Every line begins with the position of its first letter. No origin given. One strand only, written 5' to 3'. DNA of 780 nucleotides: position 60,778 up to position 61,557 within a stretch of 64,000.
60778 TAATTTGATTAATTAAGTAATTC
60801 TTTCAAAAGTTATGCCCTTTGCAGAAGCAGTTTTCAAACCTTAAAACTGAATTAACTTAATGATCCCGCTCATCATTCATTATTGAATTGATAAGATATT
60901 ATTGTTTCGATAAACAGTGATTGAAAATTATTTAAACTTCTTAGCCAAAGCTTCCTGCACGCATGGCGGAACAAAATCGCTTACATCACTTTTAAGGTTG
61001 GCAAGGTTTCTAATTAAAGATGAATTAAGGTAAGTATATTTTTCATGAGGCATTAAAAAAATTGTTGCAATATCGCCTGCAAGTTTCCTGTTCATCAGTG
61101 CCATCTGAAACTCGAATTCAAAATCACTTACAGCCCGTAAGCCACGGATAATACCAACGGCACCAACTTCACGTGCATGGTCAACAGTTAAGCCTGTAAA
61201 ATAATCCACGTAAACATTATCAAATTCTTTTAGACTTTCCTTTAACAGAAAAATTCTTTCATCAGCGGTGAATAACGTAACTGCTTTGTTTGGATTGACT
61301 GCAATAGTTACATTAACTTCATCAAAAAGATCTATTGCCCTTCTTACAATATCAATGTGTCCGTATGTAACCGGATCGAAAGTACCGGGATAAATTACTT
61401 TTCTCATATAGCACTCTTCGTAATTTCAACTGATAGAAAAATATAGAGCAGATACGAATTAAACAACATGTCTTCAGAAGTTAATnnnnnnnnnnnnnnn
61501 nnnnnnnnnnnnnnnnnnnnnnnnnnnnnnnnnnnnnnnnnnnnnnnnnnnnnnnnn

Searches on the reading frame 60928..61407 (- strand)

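Call 73: search_protein_families(library=pfam, proteins=[window:60928-61407:-], max_evalue=0.00001)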
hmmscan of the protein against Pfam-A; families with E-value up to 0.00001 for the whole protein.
window:60928-61407:- (159 aa): 1 family
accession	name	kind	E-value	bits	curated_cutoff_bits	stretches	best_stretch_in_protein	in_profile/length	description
PF01467.32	CTP_transf_like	-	1.1e-23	84.3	21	1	5-134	1-132/133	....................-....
